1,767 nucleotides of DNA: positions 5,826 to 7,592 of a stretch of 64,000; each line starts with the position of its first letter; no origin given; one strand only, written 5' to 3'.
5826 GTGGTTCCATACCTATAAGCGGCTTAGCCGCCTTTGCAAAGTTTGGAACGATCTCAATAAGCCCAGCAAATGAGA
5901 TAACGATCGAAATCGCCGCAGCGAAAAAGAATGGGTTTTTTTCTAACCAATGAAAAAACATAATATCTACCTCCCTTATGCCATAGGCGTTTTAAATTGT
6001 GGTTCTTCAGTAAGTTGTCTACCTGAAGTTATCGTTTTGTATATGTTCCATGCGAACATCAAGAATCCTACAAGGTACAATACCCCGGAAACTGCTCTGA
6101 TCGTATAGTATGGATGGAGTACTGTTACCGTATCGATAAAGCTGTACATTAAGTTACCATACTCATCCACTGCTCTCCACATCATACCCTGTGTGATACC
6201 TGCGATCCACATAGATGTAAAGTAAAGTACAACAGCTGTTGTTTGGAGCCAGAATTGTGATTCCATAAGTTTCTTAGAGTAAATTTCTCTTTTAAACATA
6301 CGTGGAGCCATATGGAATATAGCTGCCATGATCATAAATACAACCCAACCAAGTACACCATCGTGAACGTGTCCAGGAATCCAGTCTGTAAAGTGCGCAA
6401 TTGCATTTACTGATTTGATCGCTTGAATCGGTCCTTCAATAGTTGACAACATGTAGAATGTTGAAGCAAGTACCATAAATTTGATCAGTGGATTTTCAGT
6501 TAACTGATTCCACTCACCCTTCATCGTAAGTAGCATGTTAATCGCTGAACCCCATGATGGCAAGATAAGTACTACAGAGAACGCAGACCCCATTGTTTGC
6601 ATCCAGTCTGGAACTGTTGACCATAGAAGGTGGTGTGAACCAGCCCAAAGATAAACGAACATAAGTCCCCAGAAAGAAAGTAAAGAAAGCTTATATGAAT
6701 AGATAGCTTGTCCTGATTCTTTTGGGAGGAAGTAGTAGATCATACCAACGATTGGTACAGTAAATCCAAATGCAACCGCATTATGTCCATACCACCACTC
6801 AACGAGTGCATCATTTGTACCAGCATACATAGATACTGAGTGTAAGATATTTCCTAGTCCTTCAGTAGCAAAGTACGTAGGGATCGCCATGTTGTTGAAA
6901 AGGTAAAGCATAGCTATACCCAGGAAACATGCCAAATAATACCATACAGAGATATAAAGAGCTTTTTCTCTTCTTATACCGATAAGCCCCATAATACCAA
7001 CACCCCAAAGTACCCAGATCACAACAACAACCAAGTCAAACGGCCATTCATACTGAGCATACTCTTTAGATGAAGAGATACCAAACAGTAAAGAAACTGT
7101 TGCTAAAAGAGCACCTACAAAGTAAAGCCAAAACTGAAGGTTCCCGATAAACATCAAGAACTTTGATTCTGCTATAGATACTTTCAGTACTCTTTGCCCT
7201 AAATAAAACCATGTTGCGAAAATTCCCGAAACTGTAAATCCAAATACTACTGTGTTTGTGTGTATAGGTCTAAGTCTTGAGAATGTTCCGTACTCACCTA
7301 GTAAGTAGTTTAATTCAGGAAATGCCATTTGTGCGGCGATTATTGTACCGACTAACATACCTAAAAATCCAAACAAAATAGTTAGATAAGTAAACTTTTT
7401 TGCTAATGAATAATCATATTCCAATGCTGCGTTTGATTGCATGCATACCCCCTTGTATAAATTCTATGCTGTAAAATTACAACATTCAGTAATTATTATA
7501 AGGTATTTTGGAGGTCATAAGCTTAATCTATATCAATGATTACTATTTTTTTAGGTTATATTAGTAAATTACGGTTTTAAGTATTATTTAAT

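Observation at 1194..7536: Matching FNR-like boxes at -41.5 before hemN and ccoN: candidate low-oxygen Crp/Fnr regulon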

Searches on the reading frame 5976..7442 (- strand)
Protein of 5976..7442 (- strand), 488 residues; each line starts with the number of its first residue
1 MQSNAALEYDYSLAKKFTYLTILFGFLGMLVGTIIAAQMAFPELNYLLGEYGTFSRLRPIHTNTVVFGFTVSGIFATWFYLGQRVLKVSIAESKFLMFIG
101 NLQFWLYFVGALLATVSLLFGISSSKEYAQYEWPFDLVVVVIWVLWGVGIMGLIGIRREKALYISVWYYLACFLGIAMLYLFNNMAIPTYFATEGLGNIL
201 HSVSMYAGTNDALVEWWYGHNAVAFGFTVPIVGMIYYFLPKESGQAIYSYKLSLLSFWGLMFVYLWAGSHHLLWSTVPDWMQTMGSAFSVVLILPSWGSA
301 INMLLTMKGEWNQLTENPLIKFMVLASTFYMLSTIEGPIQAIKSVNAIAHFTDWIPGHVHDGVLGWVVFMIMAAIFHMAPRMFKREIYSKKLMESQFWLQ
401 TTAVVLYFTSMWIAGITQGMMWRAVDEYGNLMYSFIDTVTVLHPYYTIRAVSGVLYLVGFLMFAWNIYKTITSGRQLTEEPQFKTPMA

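Call 6: search_protein_families(library=ncbifam, proteins=[window:5976-7442:-])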
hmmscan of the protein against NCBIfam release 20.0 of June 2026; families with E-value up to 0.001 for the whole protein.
window:5976-7442:- (488 aa): 5 families
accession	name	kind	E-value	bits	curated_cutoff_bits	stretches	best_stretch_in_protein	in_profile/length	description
TIGR00780.1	ccoN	equivalog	9.6e-199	661.1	583.15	1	8-485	2-472/474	cytochrome-c oxidase, cbb3-type subunit I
NF011053.0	PRK14485.1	subfamily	2e-164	548.7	1080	1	5-482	6-471/716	putative bifunctional cbb3-type cytochrome c oxidase subunit I/II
TIGR02891.1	CtaD_CoxA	equivalog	1.5e-20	73.3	670.75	1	216-481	230-479/504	cytochrome c oxidase subunit I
TIGR02882.1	QoxB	equivalog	1.7e-07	30.1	1015.5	1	214-481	271-525/643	cytochrome aa3 quinol oxidase subunit I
NF041075.1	quin_ox_SoxB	equivalog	1.2e-05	24.5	700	1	212-458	204-448/468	proton pump complex quinol oxidase subunit SoxB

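Call 11: find_related_loci(query=window:5976-7442:-, collection=genome_contigs, flank=10000)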
Query window:5976-7442:- (488 aa) in genome_contigs; peptide patterns used: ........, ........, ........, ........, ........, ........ (x = any residue, [..] = any of these).
599 stretches matched a pattern (row limit reached: there are more); 593 encode a relative of the query (tblastn E <= 1e-3); the best 80 are kept; 80 distinct loci.
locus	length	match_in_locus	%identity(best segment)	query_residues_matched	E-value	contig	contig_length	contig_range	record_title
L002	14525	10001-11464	93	1-488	0e+0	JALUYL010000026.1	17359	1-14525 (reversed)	MAG: Sulfurovum sp. isolate 131-447_metabat2_scaf2bin.080 131-447_scaffold_1769_c1, whole genome shotgun sequence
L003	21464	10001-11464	92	1-488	0e+0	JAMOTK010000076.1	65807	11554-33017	MAG: Sulfurovum sp. isolate 4571-419_metabat1_scaf2bin.060 4571-419_scaffold_92_c1, whole genome shotgun sequence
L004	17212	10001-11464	93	1-488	0e+0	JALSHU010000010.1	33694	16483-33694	MAG: Sulfurovum sp. isolate 354-166_metabat1_scaf2bin.126 354-166_scaffold_1117_c1, whole genome shotgun sequence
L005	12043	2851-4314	93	1-488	0e+0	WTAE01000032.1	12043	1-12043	MAG: Sulfurovum sp. isolate GLR145 c_000000018553, whole genome shotgun sequence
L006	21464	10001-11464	90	1-488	0e+0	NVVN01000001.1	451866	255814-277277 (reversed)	MAG: Sulfurovum sp. isolate NORP62 Contig_source1383C_16, whole genome shotgun sequence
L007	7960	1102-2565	94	1-488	0e+0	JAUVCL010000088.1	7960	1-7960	MAG: Campylobacterota bacterium isolate CSMAG_270 CSMAG_270_k141_4582056_length_7960_cov_5.5455, whole genome shotgun se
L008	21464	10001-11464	93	1-488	0e+0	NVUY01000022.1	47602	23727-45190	MAG: Sulfurovum sp. isolate NORP77 Contig_source1383C_1765, whole genome shotgun sequence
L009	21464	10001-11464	93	1-488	0e+0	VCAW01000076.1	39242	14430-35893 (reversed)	MAG: Epsilonproteobacteria bacterium isolate symbiont_bin1 luo_tube_11, whole genome shotgun sequence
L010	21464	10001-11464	90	1-488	0e+0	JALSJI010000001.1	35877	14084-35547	MAG: Sulfurovum sp. isolate 354-166_metabat2_scaf2bin.082 354-166_scaffold_1007_c1, whole genome shotgun sequence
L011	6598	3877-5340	92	1-488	0e+0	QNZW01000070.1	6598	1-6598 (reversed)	MAG: Sulfurovum sp. isolate MAG 2 Ga0232641_1002611, whole genome shotgun sequence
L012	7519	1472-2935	93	1-488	0e+0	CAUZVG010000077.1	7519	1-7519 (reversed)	MAG: Campylobacterales bacterium isolate CB6_Bottom.38 genome assembly, contig: Ga0310122_10006089, whole genome shotgun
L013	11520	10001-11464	92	1-488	0e+0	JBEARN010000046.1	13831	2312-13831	MAG: Pseudomonadota bacterium isolate muddycreek_2019_sw_WHONDRS-S19S_0082_F_bin.8 scaffold_1266, whole genome shotgun s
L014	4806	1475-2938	91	1-488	0e+0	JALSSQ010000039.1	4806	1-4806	MAG: Sulfurovum sp. isolate 356-308_metabat2_scaf2bin.061 356-308_scaffold_13820_c1, whole genome shotgun sequence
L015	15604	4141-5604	89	1-488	0e+0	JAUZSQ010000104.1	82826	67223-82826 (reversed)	MAG: Sulfurovum sp. isolate Faavne_M6_B9 Faavne_M6_B9-contig_4484_pilon, whole genome shotgun sequence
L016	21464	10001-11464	91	1-488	0e+0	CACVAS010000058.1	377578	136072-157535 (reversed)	MAG: uncultured Sulfurovum sp. isolate HLG_WM_MAG_01 genome assembly, contig: NODE_1_length_377578_cov_46.573492, whole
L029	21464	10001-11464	87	1-488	0e+0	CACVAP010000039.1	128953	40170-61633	MAG: uncultured Sulfurovum sp. isolate HLG_WM_MAG_06 genome assembly, contig: NODE_18_length_128953_cov_27.409009, whole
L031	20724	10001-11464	86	1-488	0e+0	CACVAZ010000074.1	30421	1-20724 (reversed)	MAG: uncultured Sulfurovum sp. isolate HLG_WM_MAG_02 genome assembly, contig: NODE_252_length_30421_cov_52.608305, whole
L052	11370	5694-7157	83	1-488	0e+0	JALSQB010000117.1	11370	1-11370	MAG: Campylobacteraceae bacterium isolate 356-284_metabat2_scaf2bin.109 356-284_scaffold_3220_c1, whole genome shotgun s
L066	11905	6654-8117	85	1-488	0e+0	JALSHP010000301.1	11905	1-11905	MAG: Campylobacteraceae bacterium isolate 354-166_metabat1_scaf2bin.100 354-166_scaffold_5363_c1, whole genome shotgun s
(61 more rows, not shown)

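Call 23: search_protein_families(library=pfam, proteins=[L066:5582-6223:-, L031:5457-6095:+, L031:8836-9474:-], max_evalue=0.01)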
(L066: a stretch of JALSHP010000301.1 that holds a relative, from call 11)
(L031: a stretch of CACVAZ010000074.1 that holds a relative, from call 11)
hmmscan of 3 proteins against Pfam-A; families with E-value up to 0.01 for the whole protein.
L066:5582-6223:- (213 aa): 6 families
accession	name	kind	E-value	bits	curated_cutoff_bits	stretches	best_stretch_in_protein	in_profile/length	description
PF00027.35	cNMP_binding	-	3.8e-17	62.5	27.5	1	34-118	6-89/89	Cyclic nucleotide-binding domain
PF13545.12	HTH_Crp_2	-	2e-08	34.5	27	1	167-209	24-69/70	Crp-like helix-turn-helix domain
PF01047.28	MarR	-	6.4e-05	23.2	24.6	1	164-200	16-52/59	MarR family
PF01325.25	Fe_dep_repress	-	0.0032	18.1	26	0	165-198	22-55/60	Iron dependent repressor, N-terminal DNA binding domain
PF00325.26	Crp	-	0.0035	17.5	21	1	169-191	6-28/32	Bacterial regulatory proteins, crp family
PF13412.12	HTH_24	-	0.0055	16.7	21.9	0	168-195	20-47/48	Winged helix-turn-helix DNA-binding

L031:5457-6095:+ (213 aa): 4 families
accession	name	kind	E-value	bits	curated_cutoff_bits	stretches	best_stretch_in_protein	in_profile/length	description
PF00027.35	cNMP_binding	-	5.5e-16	58.8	27.5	1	30-118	2-89/89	Cyclic nucleotide-binding domain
PF13545.12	HTH_Crp_2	-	3.2e-08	33.8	27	1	151-208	2-68/70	Crp-like helix-turn-helix domain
PF01047.28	MarR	-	0.00091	19.5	24.6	1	167-197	19-49/59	MarR family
PF01022.26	HTH_5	-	0.0015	18.8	22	1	169-197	19-47/47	Bacterial regulatory protein, arsR family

L031:8836-9474:- (213 aa): 3 families
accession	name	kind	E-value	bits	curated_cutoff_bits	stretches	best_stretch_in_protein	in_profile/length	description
PF00027.35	cNMP_binding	-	9.2e-17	61.2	27.5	1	30-118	2-89/89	Cyclic nucleotide-binding domain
PF13545.12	HTH_Crp_2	-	2.6e-08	34.2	27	1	167-208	24-68/70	Crp-like helix-turn-helix domain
PF23195.1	UBQLN1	-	0.0093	16.1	27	1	145-195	14-64/70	Ubiquilin-1-like domain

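Call 24: search_solved_structures(query=L066:5582-6223:-, max_evalue=0.01, show_alignments=2)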
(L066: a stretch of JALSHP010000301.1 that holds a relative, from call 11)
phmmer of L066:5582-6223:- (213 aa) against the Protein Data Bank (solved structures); distinct sequences matched with E-value up to 0.01: 43.
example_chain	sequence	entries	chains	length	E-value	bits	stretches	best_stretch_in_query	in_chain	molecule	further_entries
3dkw_A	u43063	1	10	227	5.2e-11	45.7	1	7-207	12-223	DNR protein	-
5kbf_A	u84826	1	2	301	1.2e-08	38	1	6-116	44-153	CAMP-dependent protein kinase regulatory subunit, putative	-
2z69_A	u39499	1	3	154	6.4e-08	35.6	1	7-135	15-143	DNR protein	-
3h3z_A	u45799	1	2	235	7.2e-08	35.5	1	27-199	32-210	Cyclic nucleotide-binding protein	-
3fx3_A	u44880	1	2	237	7.4e-08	35.4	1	27-199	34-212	Cyclic nucleotide-binding protein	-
4ev0_A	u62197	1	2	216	2.9e-07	33.5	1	35-197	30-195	Transcription regulator, Crp family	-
7t8o_A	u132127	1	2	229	4.7e-06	29.6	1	4-200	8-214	Lmo0753 protein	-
3fwe_A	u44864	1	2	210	1.3e-05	28.1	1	35-196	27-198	Catabolite gene activator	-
4bh9_A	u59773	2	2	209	1.3e-05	28.1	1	35-194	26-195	cAMP-activated global transcriptional regulator CRP | CAMP RECEPTOR PROTEIN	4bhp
1hw5_A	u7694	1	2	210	1.5e-05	27.9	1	35-195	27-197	CATABOLITE GENE ACTIVATOR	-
3dn7_A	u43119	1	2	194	1.6e-05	27.8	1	6-188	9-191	Cyclic nucleotide binding regulatory protein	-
2pqq_A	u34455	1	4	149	1.7e-05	27.7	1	6-133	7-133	Putative transcriptional regulator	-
4i02_A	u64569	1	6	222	1.9e-05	27.6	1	35-195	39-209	Catabolite gene activator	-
1o3q_A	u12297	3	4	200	2.2e-05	27.4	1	35-195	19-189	CATABOLITE GENE ACTIVATOR PROTEIN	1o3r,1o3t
1cgp_A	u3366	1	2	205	2.4e-05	27.2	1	35-195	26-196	PROTEIN (CATABOLITE GENE ACTIVATOR PROTEIN (CAP))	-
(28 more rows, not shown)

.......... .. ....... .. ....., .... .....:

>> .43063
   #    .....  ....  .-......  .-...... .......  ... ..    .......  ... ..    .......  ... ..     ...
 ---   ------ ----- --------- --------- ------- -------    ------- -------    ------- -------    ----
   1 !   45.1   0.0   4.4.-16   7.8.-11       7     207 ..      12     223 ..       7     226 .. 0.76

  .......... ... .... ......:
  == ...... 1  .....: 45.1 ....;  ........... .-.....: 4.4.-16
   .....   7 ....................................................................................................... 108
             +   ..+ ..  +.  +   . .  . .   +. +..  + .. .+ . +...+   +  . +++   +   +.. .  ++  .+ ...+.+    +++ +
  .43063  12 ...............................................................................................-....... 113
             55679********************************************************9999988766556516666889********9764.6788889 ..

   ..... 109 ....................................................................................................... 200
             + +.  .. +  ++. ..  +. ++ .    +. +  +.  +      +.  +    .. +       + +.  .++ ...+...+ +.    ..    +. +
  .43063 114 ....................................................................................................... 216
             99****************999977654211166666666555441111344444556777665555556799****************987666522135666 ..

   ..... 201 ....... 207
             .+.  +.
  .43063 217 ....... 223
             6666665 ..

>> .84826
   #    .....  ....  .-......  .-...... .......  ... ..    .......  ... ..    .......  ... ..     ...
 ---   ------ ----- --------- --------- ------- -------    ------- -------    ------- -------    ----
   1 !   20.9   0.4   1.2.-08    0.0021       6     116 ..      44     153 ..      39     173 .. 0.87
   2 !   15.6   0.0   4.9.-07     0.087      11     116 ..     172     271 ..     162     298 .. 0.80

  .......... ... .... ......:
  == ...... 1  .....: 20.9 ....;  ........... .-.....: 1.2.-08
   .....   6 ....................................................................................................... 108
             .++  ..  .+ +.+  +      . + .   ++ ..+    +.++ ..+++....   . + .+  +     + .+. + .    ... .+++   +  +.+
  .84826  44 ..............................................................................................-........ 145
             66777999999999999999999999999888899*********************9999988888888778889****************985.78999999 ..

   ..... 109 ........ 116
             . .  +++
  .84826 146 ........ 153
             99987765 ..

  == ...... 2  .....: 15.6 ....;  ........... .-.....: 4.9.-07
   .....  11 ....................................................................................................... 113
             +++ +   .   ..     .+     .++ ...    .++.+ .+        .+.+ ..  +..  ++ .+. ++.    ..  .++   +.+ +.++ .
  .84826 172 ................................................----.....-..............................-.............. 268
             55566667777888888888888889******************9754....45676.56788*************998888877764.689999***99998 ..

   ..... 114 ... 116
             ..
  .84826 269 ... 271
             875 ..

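Call 26: find_homologous_proteins(query=L066:5582-6223:-, max_evalue=1e-10)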
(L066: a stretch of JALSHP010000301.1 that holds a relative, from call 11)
Query L066:5582-6223:- (213 aa): 163 proteins with E <= 1e-10 among 741 candidates; the best 120 are listed.
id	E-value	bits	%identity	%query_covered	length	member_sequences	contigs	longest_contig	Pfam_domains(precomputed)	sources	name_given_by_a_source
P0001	5.8e-120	416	95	100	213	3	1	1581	PF13545.13,PF00027.36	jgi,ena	-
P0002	1.4e-106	372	85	100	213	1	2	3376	PF13545.13,PF00027.36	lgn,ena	-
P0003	1.9e-106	372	85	100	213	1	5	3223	PF13545.13,PF00027.36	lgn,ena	-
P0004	2.7e-92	325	74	100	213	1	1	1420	PF13545.13,PF00027.36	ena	-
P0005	5.7e-92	324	74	100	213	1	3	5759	PF13545.13,PF00027.36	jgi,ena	-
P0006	1.7e-91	323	71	100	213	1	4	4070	PF13545.13,PF00027.36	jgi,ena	-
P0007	2.3e-91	322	74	100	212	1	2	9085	PF13545.13,PF00027.36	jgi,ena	-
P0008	4.3e-91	321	73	100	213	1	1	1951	PF13545.13,PF00027.36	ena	-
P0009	3.5e-90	319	71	100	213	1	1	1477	PF13545.13,PF00027.36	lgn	-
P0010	6.3e-90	318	72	100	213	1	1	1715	PF13545.13,PF00027.36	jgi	-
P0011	6.6e-90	318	72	100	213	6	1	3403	PF13545.13,PF00027.36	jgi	-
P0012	1.3e-89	317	72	100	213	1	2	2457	PF13545.13,PF00027.36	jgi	-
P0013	1.4e-89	317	71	100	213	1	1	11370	PF13545.13,PF00027.36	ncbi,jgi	-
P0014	2.2e-89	316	70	100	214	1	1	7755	PF13545.13,PF00027.36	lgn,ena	-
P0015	3.9e-89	315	72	100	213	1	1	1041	PF13545.13,PF00027.36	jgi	jgi:CRP/FNR family transcriptional regulator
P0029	4.0e-86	305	68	100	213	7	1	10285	PF13545.13,PF00027.36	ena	-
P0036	1.8e-84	300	68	93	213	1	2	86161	PF13545.13,PF00027.36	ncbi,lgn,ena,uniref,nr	ncbi:MAG: Unknown protein [uncultured Sulfurovum sp.]|uniref:Transcriptional regulator, Crp/Fnr fami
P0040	1.5e-78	281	63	100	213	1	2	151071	PF13545.13,PF00027.36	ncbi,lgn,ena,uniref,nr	ncbi:MAG: Unknown protein [uncultured Sulfurovum sp.]|uniref:Cyclic nucleotide-binding domain-contai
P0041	2.3e-78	280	63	100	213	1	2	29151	PF13545.13,PF00027.36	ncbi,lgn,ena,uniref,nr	ncbi:MAG: Transcriptional regulator, Crp/Fnr family [uncultured Sulfurovum sp.]|uniref:Transcription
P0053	3.0e-72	260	61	100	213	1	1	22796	PF13545.13,PF00027.36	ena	-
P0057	3.0e-71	257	58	100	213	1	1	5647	PF13545.13,PF00027.36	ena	-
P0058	6.7e-71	256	58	99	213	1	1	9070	PF13545.13,PF00027.36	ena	-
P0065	3.3e-70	253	59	99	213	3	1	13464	PF13545.13,PF00027.36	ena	-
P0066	3.9e-70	253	59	99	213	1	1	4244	PF13545.13,PF00027.36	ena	-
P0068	6.0e-70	253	59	99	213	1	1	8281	PF13545.13,PF00027.36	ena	-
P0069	6.3e-70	253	57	99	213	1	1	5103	PF13545.13,PF00027.36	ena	-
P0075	1.4e-69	251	58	99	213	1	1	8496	PF13545.13,PF00027.36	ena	-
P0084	1.3e-68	248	58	99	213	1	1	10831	PF13545.13,PF00027.36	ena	-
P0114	3.3e-64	234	54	100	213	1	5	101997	PF00027.36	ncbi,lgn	-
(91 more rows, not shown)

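Call 30: find_encoding_contigs(protein=P0040, flank=6000, max_places=3)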
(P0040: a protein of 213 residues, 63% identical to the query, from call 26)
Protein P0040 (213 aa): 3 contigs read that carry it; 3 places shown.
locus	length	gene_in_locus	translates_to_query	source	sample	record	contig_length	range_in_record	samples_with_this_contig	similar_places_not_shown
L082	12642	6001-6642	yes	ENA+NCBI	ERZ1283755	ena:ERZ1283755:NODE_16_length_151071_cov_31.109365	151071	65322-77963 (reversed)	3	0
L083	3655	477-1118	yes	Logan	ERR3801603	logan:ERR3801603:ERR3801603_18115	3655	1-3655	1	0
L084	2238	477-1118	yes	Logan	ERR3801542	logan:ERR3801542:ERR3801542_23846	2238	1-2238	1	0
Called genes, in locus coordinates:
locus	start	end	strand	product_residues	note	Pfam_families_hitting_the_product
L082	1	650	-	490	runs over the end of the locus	PF07992:Pyr_redox_2 (weak)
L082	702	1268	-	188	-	PF13115:YtkA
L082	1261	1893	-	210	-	-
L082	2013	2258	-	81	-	PF13179:DUF4006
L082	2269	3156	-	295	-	PF14715:FixP_N, PF00034:Cytochrom_C (faint), PF13442:Cytochrome_CBB3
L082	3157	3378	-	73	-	PF05545:FixQ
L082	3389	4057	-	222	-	PF02433:FixO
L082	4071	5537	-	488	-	PF00115:COX1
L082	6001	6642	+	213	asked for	PF00027:cNMP_binding, PF13545:HTH_Crp_2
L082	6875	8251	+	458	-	PF04055:Radical_SAM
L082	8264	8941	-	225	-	PF00027:cNMP_binding, PF13545:HTH_Crp_2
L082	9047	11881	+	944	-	PF10518:TAT_signal (faint), PF04879:Molybdop_Fe4S4, PF00384:Molybdopterin, PF01568:Molydop_binding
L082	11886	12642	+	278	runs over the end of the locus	PF13187:Fer4_9 (faint), PF00037:Fer4 (faint), PF13183:Fer4_8 (faint), PF13237:Fer4_10 (faint), PF12798:Fer4_3 (faint), PF12837:Fer4_6 (faint), PF12838:Fer4_7 (weak), PF12838:Fer4_7, +2 more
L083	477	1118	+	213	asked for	PF00027:cNMP_binding, PF13545:HTH_Crp_2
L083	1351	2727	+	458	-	PF04055:Radical_SAM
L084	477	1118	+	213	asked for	PF00027:cNMP_binding, PF13545:HTH_Crp_2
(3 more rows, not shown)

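Call 31: find_encoding_contigs(protein=P0036, flank=6000, max_places=3)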
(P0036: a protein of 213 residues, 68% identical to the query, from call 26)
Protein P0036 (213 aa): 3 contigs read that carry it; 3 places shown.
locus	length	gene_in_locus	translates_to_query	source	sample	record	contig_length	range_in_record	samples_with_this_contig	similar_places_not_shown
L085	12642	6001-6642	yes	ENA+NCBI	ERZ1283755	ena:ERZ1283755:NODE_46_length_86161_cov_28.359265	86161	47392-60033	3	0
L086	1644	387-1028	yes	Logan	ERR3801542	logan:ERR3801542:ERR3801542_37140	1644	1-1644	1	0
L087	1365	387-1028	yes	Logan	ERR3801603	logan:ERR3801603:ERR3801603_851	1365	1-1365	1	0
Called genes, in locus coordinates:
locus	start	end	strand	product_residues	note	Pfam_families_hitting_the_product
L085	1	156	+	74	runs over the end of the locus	-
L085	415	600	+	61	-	-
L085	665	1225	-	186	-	-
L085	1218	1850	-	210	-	-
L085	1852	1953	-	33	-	-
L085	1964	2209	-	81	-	PF13179:DUF4006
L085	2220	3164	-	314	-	PF14715:FixP_N, PF00034:Cytochrom_C (faint), PF13442:Cytochrome_CBB3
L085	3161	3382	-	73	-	PF05545:FixQ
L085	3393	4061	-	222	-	PF02433:FixO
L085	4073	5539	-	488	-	PF00115:COX1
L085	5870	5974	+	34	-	-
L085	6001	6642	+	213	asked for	PF00027:cNMP_binding, PF13545:HTH_Crp_2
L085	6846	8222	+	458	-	PF04055:Radical_SAM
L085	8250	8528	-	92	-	-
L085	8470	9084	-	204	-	PF08238:Sel1 (faint)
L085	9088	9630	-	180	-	-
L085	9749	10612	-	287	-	PF01040:UbiA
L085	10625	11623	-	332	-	PF02790:COX2_TM (weak), PF00116:COX2, PF13442:Cytochrome_CBB3, PF00034:Cytochrom_C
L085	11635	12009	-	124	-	PF03626:COX4_pro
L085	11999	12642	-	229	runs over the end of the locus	PF00510:COX3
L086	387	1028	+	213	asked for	PF00027:cNMP_binding, PF13545:HTH_Crp_2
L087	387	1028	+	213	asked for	PF00027:cNMP_binding, PF13545:HTH_Crp_2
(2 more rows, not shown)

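Call 42: find_encoding_contigs(protein=P0041, flank=6000, max_places=2)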
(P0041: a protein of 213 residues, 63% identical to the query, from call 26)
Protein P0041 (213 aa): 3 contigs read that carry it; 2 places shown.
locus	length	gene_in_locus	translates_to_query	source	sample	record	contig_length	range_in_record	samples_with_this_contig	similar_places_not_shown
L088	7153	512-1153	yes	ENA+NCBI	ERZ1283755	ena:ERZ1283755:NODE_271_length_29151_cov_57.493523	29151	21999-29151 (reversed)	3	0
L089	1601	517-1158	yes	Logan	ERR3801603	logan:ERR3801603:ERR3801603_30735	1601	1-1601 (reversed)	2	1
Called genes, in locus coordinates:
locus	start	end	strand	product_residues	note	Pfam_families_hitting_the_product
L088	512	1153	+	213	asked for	PF00027:cNMP_binding, PF13545:HTH_Crp_2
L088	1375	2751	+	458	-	PF04055:Radical_SAM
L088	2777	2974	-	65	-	-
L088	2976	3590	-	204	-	PF08238:Sel1 (faint)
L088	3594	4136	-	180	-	-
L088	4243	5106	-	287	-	PF01040:UbiA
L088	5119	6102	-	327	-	PF02790:COX2_TM (weak), PF00116:COX2, PF00034:Cytochrom_C, PF13442:Cytochrome_CBB3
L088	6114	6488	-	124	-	PF03626:COX4_pro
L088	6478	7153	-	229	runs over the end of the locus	PF00510:COX3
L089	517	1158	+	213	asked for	PF00027:cNMP_binding, PF13545:HTH_Crp_2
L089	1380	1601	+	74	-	?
